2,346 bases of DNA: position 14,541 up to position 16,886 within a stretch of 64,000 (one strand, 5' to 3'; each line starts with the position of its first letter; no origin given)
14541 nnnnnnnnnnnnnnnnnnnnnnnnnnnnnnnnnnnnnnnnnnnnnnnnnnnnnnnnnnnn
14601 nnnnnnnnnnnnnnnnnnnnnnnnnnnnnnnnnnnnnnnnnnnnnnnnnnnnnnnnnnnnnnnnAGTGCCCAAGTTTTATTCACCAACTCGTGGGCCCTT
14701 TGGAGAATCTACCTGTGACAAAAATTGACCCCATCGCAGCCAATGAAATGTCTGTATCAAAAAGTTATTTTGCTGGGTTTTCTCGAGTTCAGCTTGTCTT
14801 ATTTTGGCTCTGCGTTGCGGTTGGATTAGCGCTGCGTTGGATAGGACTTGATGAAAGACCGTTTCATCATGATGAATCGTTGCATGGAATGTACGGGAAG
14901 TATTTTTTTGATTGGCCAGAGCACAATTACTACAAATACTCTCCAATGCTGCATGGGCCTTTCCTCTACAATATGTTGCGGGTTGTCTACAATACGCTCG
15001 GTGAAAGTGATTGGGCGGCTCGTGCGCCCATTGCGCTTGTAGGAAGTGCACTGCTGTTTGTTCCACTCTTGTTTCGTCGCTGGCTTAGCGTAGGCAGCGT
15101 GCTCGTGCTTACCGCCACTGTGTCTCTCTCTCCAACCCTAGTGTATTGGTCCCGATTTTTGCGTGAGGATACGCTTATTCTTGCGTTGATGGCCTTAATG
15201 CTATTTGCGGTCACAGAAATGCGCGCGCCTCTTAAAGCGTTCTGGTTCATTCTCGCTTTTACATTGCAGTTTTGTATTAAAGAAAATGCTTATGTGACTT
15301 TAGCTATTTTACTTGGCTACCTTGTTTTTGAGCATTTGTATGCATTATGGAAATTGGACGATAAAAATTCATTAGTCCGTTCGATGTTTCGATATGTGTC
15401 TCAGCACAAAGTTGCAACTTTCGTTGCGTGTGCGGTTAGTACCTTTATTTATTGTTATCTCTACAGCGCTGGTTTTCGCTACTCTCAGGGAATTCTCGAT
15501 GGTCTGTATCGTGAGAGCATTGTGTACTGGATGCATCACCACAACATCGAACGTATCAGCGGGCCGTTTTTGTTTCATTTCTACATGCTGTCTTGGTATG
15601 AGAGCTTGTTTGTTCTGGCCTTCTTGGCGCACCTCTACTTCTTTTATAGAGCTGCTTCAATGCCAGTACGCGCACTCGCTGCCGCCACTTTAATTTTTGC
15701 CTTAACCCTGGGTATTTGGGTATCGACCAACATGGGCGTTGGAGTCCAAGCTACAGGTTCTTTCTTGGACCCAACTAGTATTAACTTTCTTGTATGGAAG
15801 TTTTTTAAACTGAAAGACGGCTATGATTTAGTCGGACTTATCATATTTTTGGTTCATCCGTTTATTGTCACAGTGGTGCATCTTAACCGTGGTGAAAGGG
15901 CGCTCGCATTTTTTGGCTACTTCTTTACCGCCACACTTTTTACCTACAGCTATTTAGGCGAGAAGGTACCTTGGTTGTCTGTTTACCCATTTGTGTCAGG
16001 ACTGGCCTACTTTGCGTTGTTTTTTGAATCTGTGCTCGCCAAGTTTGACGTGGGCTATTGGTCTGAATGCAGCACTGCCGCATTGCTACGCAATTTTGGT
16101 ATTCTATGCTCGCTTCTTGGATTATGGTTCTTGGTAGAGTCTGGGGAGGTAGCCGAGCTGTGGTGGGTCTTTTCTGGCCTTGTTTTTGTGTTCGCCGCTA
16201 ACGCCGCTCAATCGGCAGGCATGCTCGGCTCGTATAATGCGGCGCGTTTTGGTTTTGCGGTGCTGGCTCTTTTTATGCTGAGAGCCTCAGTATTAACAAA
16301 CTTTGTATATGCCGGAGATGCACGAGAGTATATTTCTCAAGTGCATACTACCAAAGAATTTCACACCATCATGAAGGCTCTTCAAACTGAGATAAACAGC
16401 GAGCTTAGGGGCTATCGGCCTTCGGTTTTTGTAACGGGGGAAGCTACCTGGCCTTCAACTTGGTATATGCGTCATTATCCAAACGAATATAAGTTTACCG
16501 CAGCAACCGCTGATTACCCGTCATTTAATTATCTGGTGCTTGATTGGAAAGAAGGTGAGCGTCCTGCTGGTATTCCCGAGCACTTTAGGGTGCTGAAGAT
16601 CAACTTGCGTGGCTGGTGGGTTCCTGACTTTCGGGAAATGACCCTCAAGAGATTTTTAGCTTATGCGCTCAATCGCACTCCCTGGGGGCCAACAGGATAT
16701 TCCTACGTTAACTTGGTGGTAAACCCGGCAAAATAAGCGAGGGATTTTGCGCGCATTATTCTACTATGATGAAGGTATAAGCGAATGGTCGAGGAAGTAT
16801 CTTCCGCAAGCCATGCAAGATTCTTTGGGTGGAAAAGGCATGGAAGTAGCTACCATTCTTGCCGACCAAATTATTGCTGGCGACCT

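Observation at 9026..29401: Candidate pseudopilin O-glycosylation and disulfide-maturation island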

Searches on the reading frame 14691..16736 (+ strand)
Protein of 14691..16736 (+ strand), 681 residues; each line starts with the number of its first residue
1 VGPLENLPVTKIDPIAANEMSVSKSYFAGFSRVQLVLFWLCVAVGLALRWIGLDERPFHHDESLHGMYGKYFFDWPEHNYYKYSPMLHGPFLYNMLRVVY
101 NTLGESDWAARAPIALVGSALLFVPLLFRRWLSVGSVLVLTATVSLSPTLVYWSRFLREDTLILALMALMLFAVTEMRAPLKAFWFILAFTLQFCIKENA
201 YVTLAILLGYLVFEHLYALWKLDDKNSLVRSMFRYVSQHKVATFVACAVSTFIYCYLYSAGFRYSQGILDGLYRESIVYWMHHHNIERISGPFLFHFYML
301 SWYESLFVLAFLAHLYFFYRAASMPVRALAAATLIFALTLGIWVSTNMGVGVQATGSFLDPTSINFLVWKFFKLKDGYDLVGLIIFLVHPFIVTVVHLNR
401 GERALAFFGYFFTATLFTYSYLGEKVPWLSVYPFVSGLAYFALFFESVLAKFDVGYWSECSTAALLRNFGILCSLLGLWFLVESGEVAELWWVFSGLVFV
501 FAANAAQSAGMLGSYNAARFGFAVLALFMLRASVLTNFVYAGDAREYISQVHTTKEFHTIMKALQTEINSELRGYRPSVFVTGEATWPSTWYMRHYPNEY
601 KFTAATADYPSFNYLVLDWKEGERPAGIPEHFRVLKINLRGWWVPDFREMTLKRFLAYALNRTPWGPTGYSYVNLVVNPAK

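Call 4: search_protein_families(library=pfam, proteins=[window:14691-16736:+], max_evalue=0.01)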
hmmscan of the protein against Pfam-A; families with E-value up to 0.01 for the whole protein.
window:14691-16736:+ (681 aa): 0 families

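Call 5: search_protein_families(library=ncbifam, proteins=[window:14691-16736:+], max_evalue=0.01)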
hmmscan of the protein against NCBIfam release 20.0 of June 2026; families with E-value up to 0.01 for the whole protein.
window:14691-16736:+ (681 aa): 1 family
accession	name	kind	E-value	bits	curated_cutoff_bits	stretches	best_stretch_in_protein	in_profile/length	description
TIGR03663.1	TIGR03663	subfamily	7.1e-68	229.6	126.25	1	38-596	4-430/435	flippase activity-associated protein Agl23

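Call 10: find_encoding_contigs(protein=window:14691-16736:+, flank=10000, max_places=6)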
Protein window:14691-16736:+ (681 aa): 1 contig read that carries it; 1 place shown.
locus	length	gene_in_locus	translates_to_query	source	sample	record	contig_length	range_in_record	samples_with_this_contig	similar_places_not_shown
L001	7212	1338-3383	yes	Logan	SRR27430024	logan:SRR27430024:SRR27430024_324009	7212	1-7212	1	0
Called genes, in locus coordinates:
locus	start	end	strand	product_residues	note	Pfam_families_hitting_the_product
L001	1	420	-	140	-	?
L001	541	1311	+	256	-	PF00535:Glycos_transf_2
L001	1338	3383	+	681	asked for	-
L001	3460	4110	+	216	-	PF09825:BPL_N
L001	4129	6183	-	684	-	PF10060:DUF2298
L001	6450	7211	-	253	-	?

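Call 11: find_homologous_proteins(query=window:14691-16736:+, max_evalue=0.00001)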
Query window:14691-16736:+ (681 aa): 430 proteins with E <= 0.00001 among 8000 candidates; the best 120 are listed.
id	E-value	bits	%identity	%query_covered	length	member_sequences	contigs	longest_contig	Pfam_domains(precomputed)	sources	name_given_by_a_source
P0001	0.0e+0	1558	100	100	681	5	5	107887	-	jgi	jgi:uncharacterized protein (TIGR03663 family)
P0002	0.0e+0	1068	70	96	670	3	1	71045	PF13231.13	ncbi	-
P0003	4.2e-269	913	63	94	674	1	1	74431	-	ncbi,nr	ncbi:MAG: TIGR03663 family protein [Oligoflexia bacterium]|nr:TIGR03663 family protein [Oligoflexia 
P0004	1.1e-225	770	54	95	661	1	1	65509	-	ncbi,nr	ncbi:MAG: TIGR03663 family protein [Deltaproteobacteria bacterium]|nr:TIGR03663 family protein [Delt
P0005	1.4e-224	766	53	98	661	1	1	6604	PF13231.13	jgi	jgi:uncharacterized protein (TIGR03663 family)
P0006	3.4e-224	765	54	97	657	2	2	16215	-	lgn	-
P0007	1.0e-219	750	53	96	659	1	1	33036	PF13231.13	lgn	-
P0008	3.0e-219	748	54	96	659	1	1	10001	-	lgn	-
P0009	9.3e-218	743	54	95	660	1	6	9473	PF13231.13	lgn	-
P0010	2.6e-215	735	54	95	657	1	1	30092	PF13231.13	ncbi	-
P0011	4.5e-198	678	46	95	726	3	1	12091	-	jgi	-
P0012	5.7e-196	671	47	67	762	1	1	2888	-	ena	-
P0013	7.0e-195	668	49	95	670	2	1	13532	PF13231.13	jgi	-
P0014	1.2e-194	667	51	94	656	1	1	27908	-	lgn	-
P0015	1.9e-192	660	49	67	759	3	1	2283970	-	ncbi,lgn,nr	ncbi:MAG: TIGR03663 family protein [Bdellovibrionota bacterium]|nr:MAG: TIGR03663 family protein [Bd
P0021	9.8e-185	634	47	98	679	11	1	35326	PF13231.13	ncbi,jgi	jgi:uncharacterized protein (TIGR03663 family)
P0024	6.6e-184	632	46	98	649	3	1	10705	PF13231.13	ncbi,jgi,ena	jgi:uncharacterized protein (TIGR03663 family)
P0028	6.6e-181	622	45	96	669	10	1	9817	PF13231.13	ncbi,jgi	jgi:uncharacterized protein (TIGR03663 family)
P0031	3.8e-179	616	45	97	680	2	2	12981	PF13231.13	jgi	jgi:uncharacterized protein (TIGR03663 family)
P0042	4.0e-176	606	44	98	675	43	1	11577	PF13231.13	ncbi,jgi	jgi:uncharacterized protein (TIGR03663 family)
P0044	9.2e-176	605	45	96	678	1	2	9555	PF13231.13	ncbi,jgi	jgi:uncharacterized protein (TIGR03663 family)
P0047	6.5e-175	602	46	100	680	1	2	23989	PF13231.13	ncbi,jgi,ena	jgi:uncharacterized protein (TIGR03663 family)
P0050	8.7e-174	598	45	95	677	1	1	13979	PF13231.13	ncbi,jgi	jgi:uncharacterized protein (TIGR03663 family)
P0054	3.2e-173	596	46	92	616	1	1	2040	-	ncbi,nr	ncbi:MAG: TIGR03663 family protein [Proteobacteria bacterium]|nr:TIGR03663 family protein [Pseudomon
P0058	6.8e-172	592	44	95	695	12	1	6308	-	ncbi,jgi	jgi:uncharacterized protein (TIGR03663 family)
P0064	3.4e-171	590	44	95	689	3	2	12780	PF13231.13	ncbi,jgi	jgi:uncharacterized protein (TIGR03663 family)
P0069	2.4e-170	587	44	96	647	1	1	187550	PF13231.13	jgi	-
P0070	2.8e-170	587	44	93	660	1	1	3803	-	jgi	jgi:uncharacterized protein (TIGR03663 family)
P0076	2.1e-169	584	44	95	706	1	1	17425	PF13231.13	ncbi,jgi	jgi:uncharacterized protein (TIGR03663 family)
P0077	3.9e-169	583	42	99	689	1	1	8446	PF13231.13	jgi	jgi:uncharacterized protein (TIGR03663 family)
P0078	6.0e-169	582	43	98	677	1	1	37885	PF13231.13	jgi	jgi:uncharacterized protein (TIGR03663 family)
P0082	9.1e-169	582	40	95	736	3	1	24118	PF13231.13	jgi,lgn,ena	jgi:uncharacterized protein (TIGR03663 family)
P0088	9.4e-168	578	43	96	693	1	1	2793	PF13231.13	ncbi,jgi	jgi:uncharacterized protein (TIGR03663 family)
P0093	3.7e-167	576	44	97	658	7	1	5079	PF13231.13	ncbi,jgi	jgi:uncharacterized protein (TIGR03663 family)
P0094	4.4e-167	576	43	95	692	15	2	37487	-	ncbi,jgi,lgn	jgi:uncharacterized protein (TIGR03663 family)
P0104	9.2e-165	568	42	96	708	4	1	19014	-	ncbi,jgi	jgi:uncharacterized protein (TIGR03663 family)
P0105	1.0e-164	568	46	69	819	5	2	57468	-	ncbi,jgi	jgi:uncharacterized protein (TIGR03663 family)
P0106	1.2e-164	568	42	99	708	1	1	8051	PF13231.13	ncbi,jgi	jgi:uncharacterized protein (TIGR03663 family)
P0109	5.6e-164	566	43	96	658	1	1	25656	-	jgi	jgi:uncharacterized protein (TIGR03663 family)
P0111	2.4e-163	564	42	96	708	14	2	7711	PF13231.13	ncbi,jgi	jgi:uncharacterized protein (TIGR03663 family)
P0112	3.6e-162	560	42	93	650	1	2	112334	PF13231.13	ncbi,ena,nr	ncbi:MAG: TIGR03663 family protein [Oligoflexia bacterium]|nr:TIGR03663 family protein [Oligoflexia 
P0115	5.8e-162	559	39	96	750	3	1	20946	PF13231.13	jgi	jgi:uncharacterized protein (TIGR03663 family)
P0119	8.8e-161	555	43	93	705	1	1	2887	-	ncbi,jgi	jgi:uncharacterized protein (TIGR03663 family)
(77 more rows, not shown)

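Call 12: find_encoding_contigs(protein=P0002, flank=10000, max_places=2)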
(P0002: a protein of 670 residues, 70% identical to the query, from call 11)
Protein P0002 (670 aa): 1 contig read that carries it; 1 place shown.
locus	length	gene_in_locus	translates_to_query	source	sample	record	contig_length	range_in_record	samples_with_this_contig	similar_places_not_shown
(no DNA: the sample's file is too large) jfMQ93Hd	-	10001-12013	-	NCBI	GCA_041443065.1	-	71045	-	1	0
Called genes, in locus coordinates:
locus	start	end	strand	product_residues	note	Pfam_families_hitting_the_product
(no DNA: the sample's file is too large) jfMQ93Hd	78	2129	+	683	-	PF00456:Transketolase_N, PF02779:Transket_pyr, PF02780:Transketolase_C, PF22613:Transketolase_C_1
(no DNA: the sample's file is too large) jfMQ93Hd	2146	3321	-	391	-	PF13173:AAA_14, PF13635:DUF4143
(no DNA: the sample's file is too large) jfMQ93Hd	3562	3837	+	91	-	-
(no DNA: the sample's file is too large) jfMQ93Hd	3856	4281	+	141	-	PF01850:PIN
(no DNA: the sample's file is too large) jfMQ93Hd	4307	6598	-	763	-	-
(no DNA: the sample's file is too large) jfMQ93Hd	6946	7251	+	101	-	-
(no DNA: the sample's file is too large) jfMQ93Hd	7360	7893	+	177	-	-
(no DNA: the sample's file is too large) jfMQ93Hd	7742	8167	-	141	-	-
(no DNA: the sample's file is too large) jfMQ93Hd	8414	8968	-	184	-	PF07811:TadE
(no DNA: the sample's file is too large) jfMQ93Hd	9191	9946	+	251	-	PF00535:Glycos_transf_2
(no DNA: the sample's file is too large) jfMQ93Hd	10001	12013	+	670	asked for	PF13231:PMT_2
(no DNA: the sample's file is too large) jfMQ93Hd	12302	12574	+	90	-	PF03693:ParD_antitoxin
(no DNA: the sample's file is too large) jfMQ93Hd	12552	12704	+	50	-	-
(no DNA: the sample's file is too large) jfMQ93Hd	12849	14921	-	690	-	PF10060:DUF2298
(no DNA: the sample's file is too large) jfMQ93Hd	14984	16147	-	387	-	-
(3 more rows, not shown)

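Call 13: find_encoding_contigs(protein=P0003, flank=10000, max_places=2)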
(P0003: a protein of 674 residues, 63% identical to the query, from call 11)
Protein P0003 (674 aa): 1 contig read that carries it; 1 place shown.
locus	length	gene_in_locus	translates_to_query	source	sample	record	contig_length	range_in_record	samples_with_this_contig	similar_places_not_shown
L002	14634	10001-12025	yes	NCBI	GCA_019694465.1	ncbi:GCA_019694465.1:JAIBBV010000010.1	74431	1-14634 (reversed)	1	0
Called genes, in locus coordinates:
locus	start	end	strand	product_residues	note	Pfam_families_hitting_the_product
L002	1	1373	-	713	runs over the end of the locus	-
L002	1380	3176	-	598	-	-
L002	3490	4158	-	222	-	-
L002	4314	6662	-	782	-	-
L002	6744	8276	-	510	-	-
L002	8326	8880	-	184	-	PF07811:TadE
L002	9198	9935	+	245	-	PF00535:Glycos_transf_2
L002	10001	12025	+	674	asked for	-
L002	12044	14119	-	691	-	PF10060:DUF2298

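Call 14: find_encoding_contigs(protein=P0004, flank=10000, max_places=2)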
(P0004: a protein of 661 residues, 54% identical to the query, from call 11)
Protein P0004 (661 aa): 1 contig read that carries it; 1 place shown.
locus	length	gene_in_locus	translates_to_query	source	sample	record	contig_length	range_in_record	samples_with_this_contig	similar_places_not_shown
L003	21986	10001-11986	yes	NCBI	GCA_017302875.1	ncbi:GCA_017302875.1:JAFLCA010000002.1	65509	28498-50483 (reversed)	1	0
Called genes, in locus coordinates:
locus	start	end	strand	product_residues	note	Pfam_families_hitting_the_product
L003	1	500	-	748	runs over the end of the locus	-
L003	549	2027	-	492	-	-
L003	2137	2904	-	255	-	PF07811:TadE (faint)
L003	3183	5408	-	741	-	PF13400:Tad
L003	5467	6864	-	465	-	-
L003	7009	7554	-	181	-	-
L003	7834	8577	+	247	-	PF00535:Glycos_transf_2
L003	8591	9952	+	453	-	PF01593:Amino_oxidase, PF13450:NAD_binding_8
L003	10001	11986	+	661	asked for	-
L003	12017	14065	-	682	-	PF10060:DUF2298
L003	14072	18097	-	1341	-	PF02366:PMT, PF13231:PMT_2, PF10060:DUF2298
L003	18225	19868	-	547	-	-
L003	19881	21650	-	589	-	-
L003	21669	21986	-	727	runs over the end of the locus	PF13231:PMT_2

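Call 16: find_encoding_contigs(protein=P0015, flank=10000, max_places=2)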
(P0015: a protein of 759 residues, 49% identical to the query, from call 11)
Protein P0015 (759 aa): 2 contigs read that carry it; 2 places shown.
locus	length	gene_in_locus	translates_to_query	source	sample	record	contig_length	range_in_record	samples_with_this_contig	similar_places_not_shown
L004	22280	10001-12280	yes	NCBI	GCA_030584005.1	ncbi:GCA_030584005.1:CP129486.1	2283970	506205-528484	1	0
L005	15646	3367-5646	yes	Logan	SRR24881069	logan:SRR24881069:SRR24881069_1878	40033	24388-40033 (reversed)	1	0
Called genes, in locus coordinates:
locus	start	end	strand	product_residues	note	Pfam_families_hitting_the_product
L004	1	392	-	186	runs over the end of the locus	-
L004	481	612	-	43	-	-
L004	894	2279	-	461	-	PF00206:Lyase_1, PF10415:FumaraseC_C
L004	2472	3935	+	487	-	PF08668:HDOD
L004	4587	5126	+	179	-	PF03938:OmpH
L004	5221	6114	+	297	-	PF07179:SseB (weak)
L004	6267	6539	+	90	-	-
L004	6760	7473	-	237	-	PF06026:Rib_5-P_isom_A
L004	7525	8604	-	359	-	PF00535:Glycos_transf_2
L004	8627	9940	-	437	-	PF07884:VKOR, PF13462:Thioredoxin_4, PF01323:DSBA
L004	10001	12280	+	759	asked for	-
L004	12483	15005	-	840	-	-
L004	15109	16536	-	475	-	-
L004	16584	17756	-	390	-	PF09594:GT87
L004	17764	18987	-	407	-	PF01075:Glyco_transf_9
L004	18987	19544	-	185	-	PF00156:Pribosyltran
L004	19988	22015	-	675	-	PF10060:DUF2298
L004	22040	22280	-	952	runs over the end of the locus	PF10060:DUF2298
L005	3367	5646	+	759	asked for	-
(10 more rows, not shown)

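Call 17: find_encoding_contigs(protein=P0112, flank=10000, max_places=2)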
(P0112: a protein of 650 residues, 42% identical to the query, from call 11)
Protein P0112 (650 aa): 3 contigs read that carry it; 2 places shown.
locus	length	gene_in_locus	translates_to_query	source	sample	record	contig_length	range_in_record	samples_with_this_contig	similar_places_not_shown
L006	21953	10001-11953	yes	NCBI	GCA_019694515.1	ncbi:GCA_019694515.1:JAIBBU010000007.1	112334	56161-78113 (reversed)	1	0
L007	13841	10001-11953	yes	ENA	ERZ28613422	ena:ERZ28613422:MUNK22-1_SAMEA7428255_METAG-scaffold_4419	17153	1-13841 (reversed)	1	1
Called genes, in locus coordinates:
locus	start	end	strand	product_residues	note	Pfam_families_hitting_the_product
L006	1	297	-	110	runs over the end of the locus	PF13412:HTH_24 (faint), PF25213:HVO_A0261_N (faint), PF01047:MarR (weak), PF12802:MarR_2, PF12840:HTH_20, PF01022:HTH_5, PF01978:TrmB (weak), PF09339:HTH_IclR (weak)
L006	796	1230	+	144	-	PF02566:OsmC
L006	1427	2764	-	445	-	PF06537:DHOR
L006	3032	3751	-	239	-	-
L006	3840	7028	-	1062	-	PF02366:PMT, PF13231:PMT_2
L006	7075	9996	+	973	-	PF10060:DUF2298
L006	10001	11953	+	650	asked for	PF13231:PMT_2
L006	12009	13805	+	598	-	PF06271:RDD, PF01944:SpoIIM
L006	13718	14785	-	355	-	PF12146:Hydrolase_4, PF00561:Abhydrolase_1 (weak)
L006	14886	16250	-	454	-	PF01882:DUF58, PF13519:VWA_2 (weak)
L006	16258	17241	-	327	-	PF20030:bpMoxR, PF05496:RuvB_N (faint), PF07726:AAA_3, PF07728:AAA_5, PF00004:AAA (weak), PF17863:AAA_lid_2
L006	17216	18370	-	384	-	PF14258:DUF4350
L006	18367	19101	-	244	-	-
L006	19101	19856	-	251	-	-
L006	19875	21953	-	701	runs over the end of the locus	PF10060:DUF2298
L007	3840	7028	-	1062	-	PF02366:PMT, PF13231:PMT_2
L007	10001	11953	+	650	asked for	PF13231:PMT_2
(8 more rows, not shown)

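Call 18: find_encoding_contigs(protein=P0069, flank=10000, max_places=2)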
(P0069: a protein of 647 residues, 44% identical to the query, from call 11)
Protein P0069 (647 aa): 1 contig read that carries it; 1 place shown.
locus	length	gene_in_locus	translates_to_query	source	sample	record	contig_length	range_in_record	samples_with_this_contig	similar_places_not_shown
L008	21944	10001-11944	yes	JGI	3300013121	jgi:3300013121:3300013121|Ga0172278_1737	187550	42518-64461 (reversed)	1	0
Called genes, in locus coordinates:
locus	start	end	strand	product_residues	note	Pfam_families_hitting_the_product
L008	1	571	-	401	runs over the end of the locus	PF09594:GT87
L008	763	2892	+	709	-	-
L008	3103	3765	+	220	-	PF03703:bPH_2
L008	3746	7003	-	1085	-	PF13231:PMT_2, PF02366:PMT, PF13231:PMT_2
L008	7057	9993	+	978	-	PF10060:DUF2298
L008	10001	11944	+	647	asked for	PF13231:PMT_2 (weak)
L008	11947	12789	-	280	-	PF00027:cNMP_binding, PF06210:DUF1003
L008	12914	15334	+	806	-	PF01326:PPDK_N, PF00391:PEP-utilizers, PF02896:PEP-utilizers_C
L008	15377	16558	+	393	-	PF00999:Na_H_Exchanger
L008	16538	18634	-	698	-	PF10060:DUF2298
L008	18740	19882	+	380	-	PF00365:PFK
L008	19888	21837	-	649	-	PF00041:fn3 (weak)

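Call 26: find_related_loci(query=A1, collection=genome_contigs, flank=10000)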
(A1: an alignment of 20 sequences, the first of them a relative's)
Query A1 (681 aa) in genome_contigs; peptide patterns used: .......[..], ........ (x = any residue, [..] = any of these).
600 stretches matched a pattern (row limit reached: there are more); 554 encode a relative of the query (tblastn E <= 1e-3); the best 80 are kept; 78 distinct loci.
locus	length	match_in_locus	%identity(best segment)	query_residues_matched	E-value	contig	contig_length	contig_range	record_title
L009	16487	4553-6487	48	30-678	0e+0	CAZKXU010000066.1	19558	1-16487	MAG TPA_asm: uncultured Bdellovibrionales bacterium isolate SRP150892_co2_139 genome assembly, contig: NODE_3888_length_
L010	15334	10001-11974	44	9-677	6e-180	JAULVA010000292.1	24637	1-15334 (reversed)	MAG: Bdellovibrionota bacterium isolate P_BDEL NODE_3433_length_24637_cov_1.170543, whole genome shotgun sequence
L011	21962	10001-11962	47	28-681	4e-178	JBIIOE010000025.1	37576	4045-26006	MAG: Bdellovibrionota bacterium isolate ME2002-09-27pf_3300034103_group1_bin185 Rohwer_bin1191_scaffold_497_c1, whole ge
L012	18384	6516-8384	50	30-671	2e-177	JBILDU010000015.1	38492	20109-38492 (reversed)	MAG: Bdellovibrionota bacterium isolate ME2016-07-22_3300044628_group7_bin146 Rohwer_bin1162_scaffold_83_c2, whole genom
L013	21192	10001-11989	43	16-677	2e-176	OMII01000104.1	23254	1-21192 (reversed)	Proteobacteria bacterium isolate AM_0268 genome assembly, contig: AM_0268_104, whole genome shotgun sequence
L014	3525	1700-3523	47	30-654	0e+0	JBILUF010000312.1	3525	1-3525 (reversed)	MAG: Bdellovibrionota bacterium isolate ME2018-08-01_3300042480_group8_bin58 Rohwer_bin1205_scaffold_32451_c1, whole gen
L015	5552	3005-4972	42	23-677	3e-175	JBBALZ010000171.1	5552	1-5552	MAG: Bdellovibrionota bacterium isolate EUL_076 ctg171-EUL_076, whole genome shotgun sequence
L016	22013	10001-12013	42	6-677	1e-171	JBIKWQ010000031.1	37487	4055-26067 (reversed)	MAG: Bdellovibrionota bacterium isolate ME2015-09-13_3300035666_group6_bin39 Rohwer_bin1188_scaffold_685_c1, whole genom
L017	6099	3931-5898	42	23-677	3e-171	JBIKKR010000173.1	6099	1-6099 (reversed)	MAG: Bdellovibrionota bacterium isolate ME2014-08-05_3300044627_group5_bin128 Rohwer_bin1184_scaffold_18506_c1, whole ge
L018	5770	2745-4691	44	30-677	7e-170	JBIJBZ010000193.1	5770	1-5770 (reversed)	MAG: Bdellovibrionota bacterium isolate ME2006-08-10D11_3300044971_group2_bin88 Rohwer_bin1171_scaffold_385_c1, whole ge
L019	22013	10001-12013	43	5-677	5e-166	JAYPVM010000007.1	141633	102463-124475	MAG: Pseudomonadota bacterium isolate 139588_S189_rosella_bins.tsv.061 NODE_71_length_141633_cov_8.708189, whole genome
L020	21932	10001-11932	44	28-681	2e-179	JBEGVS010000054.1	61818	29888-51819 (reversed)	MAG: Pseudomonadota bacterium isolate riogrande_2019_sw_WHONDRS-S19S_0066_B_bin.28 scaffold_1320458, whole genome shotgu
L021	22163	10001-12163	38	16-673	5e-163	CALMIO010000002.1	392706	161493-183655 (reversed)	MAG TPA_asm: uncultured proteobacterium isolate SRR2107179_bin.72_CONCOCT_v1.1_MAG genome assembly, contig: ERZ794932.6,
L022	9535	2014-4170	40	16-677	2e-159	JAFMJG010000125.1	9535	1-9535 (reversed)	Bacterium isolate DEBay_Sum019D_L_G_148 NODE_8246_length_9535_cov_5.343038, whole genome shotgun sequence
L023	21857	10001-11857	42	49-678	2e-158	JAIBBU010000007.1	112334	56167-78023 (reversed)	MAG: Oligoflexia bacterium isolate SSF28 NODE_2598_length_112334_cov_8.129065, whole genome shotgun sequence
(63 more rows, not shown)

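Call 37: search_solved_structures(query=A1, max_evalue=1, show_alignments=2)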
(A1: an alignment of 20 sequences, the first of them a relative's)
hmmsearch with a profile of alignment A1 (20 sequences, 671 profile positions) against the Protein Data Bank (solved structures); distinct sequences matched with E-value up to 1: 0.
